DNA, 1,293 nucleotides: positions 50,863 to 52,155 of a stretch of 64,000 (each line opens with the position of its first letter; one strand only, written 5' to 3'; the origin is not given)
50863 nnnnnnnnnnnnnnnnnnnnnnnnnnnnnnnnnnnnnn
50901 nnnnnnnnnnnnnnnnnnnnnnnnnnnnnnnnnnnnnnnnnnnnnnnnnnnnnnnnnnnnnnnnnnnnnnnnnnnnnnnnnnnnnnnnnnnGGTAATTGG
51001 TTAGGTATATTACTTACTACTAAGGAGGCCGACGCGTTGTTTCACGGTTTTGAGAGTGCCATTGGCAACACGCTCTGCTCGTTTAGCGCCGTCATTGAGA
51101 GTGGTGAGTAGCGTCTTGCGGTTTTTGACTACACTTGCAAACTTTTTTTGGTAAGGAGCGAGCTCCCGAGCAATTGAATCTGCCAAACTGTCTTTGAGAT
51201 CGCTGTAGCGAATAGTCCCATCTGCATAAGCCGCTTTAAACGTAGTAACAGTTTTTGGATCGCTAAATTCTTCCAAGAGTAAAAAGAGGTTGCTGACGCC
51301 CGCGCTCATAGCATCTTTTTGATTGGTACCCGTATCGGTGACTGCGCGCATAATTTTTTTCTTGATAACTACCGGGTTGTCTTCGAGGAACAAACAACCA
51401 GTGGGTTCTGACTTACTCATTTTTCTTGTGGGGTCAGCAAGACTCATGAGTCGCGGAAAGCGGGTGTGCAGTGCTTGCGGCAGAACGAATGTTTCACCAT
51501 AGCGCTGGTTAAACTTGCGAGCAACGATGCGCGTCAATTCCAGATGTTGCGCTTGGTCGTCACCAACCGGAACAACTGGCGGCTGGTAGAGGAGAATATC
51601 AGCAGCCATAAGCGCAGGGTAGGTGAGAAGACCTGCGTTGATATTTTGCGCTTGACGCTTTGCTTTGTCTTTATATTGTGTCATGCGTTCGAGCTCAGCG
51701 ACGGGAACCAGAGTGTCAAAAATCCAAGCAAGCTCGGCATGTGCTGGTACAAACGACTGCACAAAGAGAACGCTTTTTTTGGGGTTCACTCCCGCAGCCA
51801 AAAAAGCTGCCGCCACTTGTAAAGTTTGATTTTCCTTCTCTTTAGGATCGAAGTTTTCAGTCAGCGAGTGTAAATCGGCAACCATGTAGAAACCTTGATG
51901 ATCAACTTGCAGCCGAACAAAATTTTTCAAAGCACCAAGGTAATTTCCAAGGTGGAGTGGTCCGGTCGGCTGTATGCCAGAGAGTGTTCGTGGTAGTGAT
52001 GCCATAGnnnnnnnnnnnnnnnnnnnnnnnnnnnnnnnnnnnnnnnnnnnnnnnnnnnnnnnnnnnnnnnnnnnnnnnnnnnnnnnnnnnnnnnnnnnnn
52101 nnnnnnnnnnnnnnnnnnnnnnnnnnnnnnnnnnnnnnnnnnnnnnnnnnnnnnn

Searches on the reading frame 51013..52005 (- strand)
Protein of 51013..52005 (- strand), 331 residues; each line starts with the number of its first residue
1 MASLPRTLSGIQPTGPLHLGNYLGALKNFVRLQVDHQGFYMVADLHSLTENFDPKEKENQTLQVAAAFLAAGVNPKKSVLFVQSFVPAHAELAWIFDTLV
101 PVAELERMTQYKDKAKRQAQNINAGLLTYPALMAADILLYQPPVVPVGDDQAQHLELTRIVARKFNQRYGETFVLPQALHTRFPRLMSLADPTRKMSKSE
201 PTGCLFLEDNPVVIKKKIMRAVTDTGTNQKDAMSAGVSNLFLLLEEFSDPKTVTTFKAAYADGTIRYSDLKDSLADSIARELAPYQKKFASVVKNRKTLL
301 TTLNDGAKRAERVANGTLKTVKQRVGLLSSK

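Call 69: search_protein_families(library=pfam, proteins=[window:51013-52005:-], max_evalue=0.001)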
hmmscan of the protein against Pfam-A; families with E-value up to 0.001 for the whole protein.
window:51013-52005:- (331 aa): 1 family
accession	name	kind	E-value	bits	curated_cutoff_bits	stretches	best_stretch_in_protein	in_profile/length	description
PF00579.31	tRNA-synt_1b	-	1.3e-69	235.2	21.1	1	6-280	7-289/292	tRNA synthetases class I (W and Y)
